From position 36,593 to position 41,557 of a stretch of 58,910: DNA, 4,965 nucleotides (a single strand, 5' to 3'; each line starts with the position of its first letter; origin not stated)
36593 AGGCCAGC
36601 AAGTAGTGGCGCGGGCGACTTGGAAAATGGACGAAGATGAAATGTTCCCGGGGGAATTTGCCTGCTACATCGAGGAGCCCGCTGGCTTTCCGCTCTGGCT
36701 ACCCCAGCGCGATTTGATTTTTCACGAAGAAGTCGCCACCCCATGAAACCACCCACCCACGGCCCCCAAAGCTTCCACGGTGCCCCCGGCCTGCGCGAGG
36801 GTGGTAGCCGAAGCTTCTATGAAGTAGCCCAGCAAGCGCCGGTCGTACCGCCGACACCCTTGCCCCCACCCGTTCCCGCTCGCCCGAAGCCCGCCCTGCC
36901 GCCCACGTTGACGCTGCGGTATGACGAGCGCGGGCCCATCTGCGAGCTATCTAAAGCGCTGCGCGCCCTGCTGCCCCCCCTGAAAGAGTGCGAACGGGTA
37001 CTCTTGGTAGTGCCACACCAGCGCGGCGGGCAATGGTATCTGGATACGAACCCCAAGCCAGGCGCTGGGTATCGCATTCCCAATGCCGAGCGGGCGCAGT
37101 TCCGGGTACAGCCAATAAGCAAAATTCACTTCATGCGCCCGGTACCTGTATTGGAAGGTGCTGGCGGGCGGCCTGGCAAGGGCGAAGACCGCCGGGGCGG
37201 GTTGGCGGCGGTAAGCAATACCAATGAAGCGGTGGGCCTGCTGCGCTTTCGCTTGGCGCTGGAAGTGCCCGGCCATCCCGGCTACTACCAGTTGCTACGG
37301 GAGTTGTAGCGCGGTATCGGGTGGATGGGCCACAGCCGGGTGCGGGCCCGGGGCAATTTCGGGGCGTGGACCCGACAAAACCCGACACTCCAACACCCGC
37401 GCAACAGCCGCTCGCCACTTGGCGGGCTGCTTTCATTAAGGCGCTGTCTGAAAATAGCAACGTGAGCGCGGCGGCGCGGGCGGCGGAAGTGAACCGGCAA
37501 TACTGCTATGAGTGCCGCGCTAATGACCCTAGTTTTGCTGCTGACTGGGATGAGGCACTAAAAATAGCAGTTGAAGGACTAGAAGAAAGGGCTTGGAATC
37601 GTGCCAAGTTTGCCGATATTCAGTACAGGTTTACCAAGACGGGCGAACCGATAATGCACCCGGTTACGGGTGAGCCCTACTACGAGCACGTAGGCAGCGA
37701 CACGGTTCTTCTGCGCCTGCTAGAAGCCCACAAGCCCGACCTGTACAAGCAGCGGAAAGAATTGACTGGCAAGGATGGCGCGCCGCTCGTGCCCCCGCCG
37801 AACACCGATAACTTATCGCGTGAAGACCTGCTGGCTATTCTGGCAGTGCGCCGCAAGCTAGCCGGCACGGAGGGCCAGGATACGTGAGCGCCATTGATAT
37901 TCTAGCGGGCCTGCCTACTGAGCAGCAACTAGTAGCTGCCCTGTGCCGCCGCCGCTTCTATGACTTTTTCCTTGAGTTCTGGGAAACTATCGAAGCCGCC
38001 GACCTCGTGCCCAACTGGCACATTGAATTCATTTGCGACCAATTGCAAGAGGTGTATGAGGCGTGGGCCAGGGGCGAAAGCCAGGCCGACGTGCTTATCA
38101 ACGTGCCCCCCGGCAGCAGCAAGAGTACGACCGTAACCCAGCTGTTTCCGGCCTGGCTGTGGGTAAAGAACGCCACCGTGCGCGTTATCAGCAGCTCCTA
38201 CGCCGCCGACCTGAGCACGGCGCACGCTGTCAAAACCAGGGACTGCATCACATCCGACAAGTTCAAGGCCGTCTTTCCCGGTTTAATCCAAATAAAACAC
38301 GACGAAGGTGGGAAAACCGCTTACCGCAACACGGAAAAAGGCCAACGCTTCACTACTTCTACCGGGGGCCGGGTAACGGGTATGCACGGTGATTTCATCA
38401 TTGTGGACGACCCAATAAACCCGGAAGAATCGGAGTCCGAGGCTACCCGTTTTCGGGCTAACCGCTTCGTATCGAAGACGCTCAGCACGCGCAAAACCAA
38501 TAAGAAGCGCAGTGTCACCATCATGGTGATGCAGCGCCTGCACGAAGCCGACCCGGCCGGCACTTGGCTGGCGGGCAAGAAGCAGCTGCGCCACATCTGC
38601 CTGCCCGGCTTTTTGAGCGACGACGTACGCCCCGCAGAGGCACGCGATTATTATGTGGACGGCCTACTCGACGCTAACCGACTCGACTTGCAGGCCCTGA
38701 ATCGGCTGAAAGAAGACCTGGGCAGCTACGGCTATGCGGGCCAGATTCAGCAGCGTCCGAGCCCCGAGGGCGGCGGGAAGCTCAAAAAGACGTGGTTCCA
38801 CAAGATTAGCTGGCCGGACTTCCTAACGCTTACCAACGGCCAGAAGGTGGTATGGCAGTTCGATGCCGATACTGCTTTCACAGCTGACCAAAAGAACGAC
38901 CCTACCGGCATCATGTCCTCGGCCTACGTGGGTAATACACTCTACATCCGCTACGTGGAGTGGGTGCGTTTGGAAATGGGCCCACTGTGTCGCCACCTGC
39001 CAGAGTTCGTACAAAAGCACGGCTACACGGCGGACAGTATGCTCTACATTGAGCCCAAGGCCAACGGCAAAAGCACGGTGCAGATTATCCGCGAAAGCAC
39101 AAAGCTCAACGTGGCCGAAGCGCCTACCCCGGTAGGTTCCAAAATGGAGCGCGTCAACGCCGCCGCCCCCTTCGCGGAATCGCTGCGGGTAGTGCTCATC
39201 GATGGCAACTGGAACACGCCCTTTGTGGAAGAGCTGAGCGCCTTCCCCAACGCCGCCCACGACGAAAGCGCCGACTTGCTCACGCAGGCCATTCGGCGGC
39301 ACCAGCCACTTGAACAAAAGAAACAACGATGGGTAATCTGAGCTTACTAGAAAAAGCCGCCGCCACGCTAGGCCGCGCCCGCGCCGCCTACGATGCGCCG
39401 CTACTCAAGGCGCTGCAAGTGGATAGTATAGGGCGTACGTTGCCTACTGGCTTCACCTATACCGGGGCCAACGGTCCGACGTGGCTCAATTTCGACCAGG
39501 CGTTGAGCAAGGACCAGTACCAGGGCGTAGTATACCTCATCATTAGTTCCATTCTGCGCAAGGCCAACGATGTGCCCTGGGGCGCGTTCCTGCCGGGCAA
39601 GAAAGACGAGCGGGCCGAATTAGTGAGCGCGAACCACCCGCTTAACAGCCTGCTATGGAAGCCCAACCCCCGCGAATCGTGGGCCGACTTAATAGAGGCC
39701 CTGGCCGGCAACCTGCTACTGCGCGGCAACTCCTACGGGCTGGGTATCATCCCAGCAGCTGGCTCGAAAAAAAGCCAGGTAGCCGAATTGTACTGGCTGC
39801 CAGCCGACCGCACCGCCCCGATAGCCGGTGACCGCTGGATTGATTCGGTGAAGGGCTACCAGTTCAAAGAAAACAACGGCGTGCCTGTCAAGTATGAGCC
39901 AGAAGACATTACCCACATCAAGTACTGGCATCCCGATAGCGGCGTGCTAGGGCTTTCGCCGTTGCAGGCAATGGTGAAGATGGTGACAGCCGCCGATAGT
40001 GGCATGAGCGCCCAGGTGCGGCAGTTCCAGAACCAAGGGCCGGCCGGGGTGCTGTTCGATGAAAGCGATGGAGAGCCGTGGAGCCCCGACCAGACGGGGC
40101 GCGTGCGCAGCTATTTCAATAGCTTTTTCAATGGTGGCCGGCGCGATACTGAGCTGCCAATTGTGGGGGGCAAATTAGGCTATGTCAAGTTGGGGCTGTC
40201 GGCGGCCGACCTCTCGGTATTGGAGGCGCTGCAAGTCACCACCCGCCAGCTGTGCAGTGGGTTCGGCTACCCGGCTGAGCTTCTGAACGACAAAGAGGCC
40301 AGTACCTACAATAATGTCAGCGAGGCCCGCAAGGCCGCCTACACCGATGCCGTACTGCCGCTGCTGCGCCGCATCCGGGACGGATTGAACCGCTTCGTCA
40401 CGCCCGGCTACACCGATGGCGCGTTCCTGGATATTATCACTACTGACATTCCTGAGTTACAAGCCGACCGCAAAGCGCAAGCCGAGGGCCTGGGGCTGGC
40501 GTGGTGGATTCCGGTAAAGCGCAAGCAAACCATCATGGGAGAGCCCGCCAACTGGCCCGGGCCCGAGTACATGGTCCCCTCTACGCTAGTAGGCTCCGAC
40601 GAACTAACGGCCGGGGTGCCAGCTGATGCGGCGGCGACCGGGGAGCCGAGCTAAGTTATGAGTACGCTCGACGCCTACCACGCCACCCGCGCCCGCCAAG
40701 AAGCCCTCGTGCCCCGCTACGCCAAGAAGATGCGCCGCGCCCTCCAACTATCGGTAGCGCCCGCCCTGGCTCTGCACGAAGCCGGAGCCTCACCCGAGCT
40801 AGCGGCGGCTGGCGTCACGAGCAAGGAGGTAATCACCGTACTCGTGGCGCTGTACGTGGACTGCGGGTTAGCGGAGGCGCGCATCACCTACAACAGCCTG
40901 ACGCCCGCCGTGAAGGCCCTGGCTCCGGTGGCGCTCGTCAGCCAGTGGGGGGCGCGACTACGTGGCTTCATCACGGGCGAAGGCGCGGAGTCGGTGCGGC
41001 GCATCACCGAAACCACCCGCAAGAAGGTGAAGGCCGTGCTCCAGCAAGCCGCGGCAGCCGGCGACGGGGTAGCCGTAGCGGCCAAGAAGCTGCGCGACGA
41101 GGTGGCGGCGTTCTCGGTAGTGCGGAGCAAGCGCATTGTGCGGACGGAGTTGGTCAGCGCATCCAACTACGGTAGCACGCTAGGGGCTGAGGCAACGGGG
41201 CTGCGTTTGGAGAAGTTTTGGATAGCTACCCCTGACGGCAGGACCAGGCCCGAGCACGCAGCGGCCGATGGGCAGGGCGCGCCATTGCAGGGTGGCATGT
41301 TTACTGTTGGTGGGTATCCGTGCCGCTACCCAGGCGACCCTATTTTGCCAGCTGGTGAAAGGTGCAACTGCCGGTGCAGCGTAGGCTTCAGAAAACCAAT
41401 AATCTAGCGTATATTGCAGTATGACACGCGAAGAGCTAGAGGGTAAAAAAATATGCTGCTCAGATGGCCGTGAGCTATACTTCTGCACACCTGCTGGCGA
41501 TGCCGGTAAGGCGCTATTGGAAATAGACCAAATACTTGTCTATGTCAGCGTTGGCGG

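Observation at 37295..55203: An exact 21-mer sits exactly 71 nt upstream of the start codon of each of the four late gene blocks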

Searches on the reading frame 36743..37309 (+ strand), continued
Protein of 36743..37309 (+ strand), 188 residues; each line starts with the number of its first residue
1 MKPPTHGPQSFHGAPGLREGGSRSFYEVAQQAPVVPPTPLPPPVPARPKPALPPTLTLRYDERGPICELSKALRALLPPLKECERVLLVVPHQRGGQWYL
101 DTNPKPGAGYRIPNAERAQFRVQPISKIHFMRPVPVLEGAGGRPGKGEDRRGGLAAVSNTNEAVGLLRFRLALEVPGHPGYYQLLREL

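Call 101: search_protein_families(library=pfam, proteins=[P0018, P0037, P0057, P0067, P0060, P0023, P0012, P0049, P0054, P0007], max_evalue=0.01)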
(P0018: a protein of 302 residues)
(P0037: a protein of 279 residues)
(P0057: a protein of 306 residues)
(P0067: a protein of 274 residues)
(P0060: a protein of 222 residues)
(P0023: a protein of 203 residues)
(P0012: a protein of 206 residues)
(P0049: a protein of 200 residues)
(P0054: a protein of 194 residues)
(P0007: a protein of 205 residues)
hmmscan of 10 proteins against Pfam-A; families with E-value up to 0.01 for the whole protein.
P0018 (302 aa): 0 families

P0037 (279 aa): 0 families

P0057 (306 aa): 0 families

P0067 (274 aa): 0 families

P0060 (222 aa): 0 families

P0023 (203 aa): 0 families

P0012 (206 aa): 0 families

P0049 (200 aa): 2 families
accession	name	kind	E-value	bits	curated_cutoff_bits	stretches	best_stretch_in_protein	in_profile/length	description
PF13384.12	HTH_23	-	0.00015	21.9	24.6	1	52-79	13-40/50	Homeodomain-like domain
PF12728.13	HTH_17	-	0.0078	16.9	27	0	57-103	2-43/51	Helix-turn-helix domain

P0054 (194 aa): 0 families

P0007 (205 aa): 0 families

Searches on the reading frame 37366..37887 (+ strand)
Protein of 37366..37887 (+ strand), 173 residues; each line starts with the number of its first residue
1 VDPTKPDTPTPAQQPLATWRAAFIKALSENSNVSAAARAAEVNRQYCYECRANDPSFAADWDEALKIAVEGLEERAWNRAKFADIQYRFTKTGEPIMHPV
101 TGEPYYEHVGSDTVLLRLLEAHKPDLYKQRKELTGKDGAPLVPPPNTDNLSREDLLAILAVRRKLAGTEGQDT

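Call 12: search_protein_families(library=phrogs, proteins=[window:37366-37887:+], max_evalue=0.001)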
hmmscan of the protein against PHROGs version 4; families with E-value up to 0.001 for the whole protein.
window:37366-37887:+ (173 aa): 1 family
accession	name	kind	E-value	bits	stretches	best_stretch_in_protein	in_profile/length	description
phrog_4044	-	head and packaging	3.9e-19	69.8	1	2-145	11-146/180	terminase small subunit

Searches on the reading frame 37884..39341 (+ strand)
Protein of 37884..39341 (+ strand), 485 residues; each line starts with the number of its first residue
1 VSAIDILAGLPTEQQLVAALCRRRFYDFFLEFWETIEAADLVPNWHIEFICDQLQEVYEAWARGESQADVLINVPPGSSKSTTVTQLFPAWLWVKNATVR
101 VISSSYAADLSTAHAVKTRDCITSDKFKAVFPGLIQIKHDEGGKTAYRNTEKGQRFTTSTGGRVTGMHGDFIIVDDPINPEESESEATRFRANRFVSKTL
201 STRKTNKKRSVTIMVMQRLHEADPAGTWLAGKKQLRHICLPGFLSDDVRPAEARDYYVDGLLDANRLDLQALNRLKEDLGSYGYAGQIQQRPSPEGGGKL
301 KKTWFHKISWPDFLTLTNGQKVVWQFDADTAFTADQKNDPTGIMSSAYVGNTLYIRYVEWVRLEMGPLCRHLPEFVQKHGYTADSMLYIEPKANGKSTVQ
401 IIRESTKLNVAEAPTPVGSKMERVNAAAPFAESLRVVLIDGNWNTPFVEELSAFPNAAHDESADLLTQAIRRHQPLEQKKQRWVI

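Call 12: search_protein_families(library=phrogs, proteins=[window:37884-39341:+], max_evalue=0.001)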
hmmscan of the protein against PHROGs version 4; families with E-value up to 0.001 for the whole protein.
window:37884-39341:+ (485 aa): 5 families
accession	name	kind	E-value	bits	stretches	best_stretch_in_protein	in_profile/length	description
phrog_38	-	head and packaging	7e-82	277.3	1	15-481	264-711/760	terminase large subunit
phrog_4758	-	head and packaging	2e-50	172.4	1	20-234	15-223/243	terminase large subunit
phrog_5573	-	head and packaging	1.5e-16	61.6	1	262-479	27-240/250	terminase large subunit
phrog_30251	-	head and packaging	9.4e-11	41.6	1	50-239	43-236/799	terminase large subunit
phrog_12171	-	head and packaging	1.3e-06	29.5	1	390-470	12-92/110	terminase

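Call 17: find_related_loci(query=window:37884-39341:+, collection=viral_contigs, flank=10000)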
Query window:37884-39341:+ (485 aa) in viral_contigs; peptide patterns used: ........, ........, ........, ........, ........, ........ (x = any residue, [..] = any of these).
27 stretches matched a pattern; 25 encode a relative of the query (tblastn E <= 1e-3); 25 distinct loci.
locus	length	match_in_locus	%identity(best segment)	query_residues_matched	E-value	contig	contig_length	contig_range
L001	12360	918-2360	92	5-485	0e+0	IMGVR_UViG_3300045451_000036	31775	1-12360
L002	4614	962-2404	88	1-481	0e+0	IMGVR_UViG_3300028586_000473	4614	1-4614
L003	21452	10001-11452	79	1-484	0e+0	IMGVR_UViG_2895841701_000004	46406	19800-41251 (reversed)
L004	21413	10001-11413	78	5-475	0e+0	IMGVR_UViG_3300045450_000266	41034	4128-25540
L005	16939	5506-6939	74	5-482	0e+0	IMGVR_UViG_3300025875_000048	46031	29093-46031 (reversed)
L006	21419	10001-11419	78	1-473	0e+0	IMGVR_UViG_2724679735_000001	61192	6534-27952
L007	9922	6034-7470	72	5-483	0e+0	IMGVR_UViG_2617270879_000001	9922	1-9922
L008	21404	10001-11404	66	18-484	0e+0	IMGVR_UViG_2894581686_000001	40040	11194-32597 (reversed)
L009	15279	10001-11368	55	8-473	2e-159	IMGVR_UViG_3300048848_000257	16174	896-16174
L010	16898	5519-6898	53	10-475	8e-149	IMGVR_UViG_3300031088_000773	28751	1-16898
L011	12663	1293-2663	52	17-481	2e-143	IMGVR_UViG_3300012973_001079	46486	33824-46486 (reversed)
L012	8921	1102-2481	49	17-485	2e-138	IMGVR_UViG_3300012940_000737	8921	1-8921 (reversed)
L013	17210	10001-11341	55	17-473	4e-154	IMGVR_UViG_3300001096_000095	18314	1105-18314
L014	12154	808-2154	41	12-470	2e-99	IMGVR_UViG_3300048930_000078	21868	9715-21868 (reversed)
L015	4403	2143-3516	36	8-464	1e-87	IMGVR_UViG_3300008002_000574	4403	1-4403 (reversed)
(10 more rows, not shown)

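Call 28: find_related_loci(query=A2, collection=genome_contigs, flank=10000)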
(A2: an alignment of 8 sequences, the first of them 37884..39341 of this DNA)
Query A2 (485 aa) in genome_contigs; peptide patterns used: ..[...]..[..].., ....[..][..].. (x = any residue, [..] = any of these).
465 stretches matched a pattern; 18 encode a relative of the query (tblastn E <= 1e-3); 18 distinct loci.
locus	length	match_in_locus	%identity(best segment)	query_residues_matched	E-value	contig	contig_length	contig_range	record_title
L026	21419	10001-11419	78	1-473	0e+0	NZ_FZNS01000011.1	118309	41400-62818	Hymenobacter mucosus strain DSM 28041, whole genome shotgun sequence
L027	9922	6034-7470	72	5-483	0e+0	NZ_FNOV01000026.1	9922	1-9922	Hymenobacter psychrophilus strain CGMCC 1.8975, whole genome shotgun sequence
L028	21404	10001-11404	66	18-484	0e+0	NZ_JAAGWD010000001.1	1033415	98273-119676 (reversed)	Pontibacter burrus strain BT327 31415.BT327.1_1_BT327.00001_31415.BT327.1, whole genome shotgun sequence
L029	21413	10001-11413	59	12-473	0e+0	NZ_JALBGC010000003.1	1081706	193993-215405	Hymenobacter cyanobacteriorum strain DH14 contig3, whole genome shotgun sequence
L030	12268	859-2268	60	10-473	0e+0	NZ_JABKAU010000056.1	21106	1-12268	Hymenobacter lapidiphilus strain P5342 Hymenobacter_lapidiphilus_P5342_contig_56, whole genome shotgun sequence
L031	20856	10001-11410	57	12-472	1e-176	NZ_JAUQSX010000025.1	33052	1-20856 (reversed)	Hymenobacter mellowenesis strain M29 NODE_25_length_33052_cov_33.643639, whole genome shotgun sequence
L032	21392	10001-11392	66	11-472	0e+0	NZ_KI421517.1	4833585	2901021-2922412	Adhaeribacter aquaticus DSM 16391 AdhaqDRAFT_Scaffold1.4, whole genome shotgun sequence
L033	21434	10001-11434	54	1-484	3e-159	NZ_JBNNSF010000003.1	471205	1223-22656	Chitinophaga sp. NPDC101104 NPDC101104_354_E10.ctg-0003, whole genome shotgun sequence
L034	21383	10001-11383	55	15-483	2e-158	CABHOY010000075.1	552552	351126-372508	MAG: uncultured Flavihumibacter sp. isolate Flavihumibacter_sp_nbed43b010 genome assembly, contig: NODE_15_length_552552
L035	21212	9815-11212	54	7-478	2e-158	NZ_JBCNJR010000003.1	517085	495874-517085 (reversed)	MAG: Chitinophaga sp. isolate SMAGNO2 Contig3, whole genome shotgun sequence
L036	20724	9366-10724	41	14-470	2e-98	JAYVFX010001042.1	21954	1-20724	MAG: Deltaproteobacteria bacterium isolate GL45_Down_concoct_107 GL45_Down_concoct_107_1041, whole genome shotgun sequen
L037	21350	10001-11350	56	21-483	1e-164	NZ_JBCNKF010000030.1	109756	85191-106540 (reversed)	MAG: Chitinophaga sp. isolate SMAGNO16 Contig30, whole genome shotgun sequence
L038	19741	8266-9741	37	17-483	2e-82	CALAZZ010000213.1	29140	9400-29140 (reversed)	MAG TPA_asm: uncultured Bacteroidales bacterium isolate SRR7299214_bin.157_CONCOCT_v1.1_MAG genome assembly, contig: ERZ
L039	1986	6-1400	34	23-470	2e-81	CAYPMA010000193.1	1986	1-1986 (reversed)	MAG TPA_asm: uncultured bacterium isolate binchicken_co129_128 genome assembly, contig: NODE_258017_length_1986_cov_6.22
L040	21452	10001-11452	79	1-484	0e+0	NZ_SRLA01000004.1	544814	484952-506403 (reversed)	Hymenobacter fodinae strain 92R-1 NODE_4_length_544814_cov_25.263111, whole genome shotgun sequence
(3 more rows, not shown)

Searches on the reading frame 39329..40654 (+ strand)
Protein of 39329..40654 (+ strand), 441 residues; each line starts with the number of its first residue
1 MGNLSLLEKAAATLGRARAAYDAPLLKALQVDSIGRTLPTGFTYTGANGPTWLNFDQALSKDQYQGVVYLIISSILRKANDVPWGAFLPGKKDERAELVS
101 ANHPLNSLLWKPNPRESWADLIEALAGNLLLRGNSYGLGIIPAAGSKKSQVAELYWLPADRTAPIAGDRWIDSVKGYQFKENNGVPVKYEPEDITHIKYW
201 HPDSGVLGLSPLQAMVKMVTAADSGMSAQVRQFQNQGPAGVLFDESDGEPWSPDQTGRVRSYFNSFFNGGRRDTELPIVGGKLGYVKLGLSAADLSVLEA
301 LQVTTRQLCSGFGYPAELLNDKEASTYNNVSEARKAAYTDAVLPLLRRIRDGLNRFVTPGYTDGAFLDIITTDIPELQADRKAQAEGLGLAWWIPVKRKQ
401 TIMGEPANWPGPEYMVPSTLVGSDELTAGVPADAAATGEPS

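Call 12: search_protein_families(library=phrogs, proteins=[window:39329-40654:+], max_evalue=0.001)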
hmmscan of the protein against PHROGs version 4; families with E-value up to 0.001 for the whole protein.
window:39329-40654:+ (441 aa): 3 families
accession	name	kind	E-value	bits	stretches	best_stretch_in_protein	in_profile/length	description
phrog_2662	-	head and packaging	1.5e-47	163.6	1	48-387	42-384/717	portal protein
phrog_12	-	head and packaging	5.7e-40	138.9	1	90-388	118-395/646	portal protein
phrog_5929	-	head and packaging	2e-08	34.8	1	230-355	9-130/228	portal protein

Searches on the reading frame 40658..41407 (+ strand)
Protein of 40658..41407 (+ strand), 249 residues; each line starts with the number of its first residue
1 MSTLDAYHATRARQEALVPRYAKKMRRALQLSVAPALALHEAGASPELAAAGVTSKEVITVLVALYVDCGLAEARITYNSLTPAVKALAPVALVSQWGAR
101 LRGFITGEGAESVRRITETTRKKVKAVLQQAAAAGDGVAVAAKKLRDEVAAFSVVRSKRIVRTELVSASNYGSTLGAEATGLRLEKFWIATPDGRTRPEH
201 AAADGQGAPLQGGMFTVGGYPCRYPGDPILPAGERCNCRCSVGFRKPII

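Call 12: search_protein_families(library=phrogs, proteins=[window:40658-41407:+], max_evalue=0.001)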
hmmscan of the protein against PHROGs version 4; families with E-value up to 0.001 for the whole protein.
window:40658-41407:+ (249 aa): 14 families
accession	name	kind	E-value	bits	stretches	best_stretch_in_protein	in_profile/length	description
phrog_2468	-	head and packaging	6.6e-42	145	1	13-244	35-271/303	head morphogenesis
phrog_859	-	head and packaging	8.2e-27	95.1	1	110-244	150-288/807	portal protein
phrog_2662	-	head and packaging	8.9e-25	88.3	1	64-243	539-706/717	portal protein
phrog_3517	-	head and packaging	1e-18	68.8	1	154-242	232-325/371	head morphogenesis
phrog_6577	-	unknown function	3.3e-14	53.1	1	110-241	105-225/1066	-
phrog_595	-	head and packaging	1.2e-12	49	1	118-241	183-293/513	head maturation protease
phrog_18477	-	head and packaging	6.2e-12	46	1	156-242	205-295/760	head morphogenesis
phrog_21406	-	unknown function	6.6e-12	44.8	1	183-244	291-351/1668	-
phrog_115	-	head and packaging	7.4e-12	46.2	1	117-242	203-314/665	minor head protein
phrog_34890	-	head and packaging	3.3e-09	36.6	1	156-242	212-303/679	head morphogenesis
phrog_4728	-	head and packaging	9.1e-09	35.6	1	119-241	183-295/591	head morphogenesis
phrog_19443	-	head and packaging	5.1e-07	29.5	1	121-242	169-281/579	minor head protein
phrog_15127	-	head and packaging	2.5e-06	27.3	1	105-238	111-244/602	head protein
phrog_324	-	head and packaging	0.0009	19.3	0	188-241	268-313/624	head morphogenesis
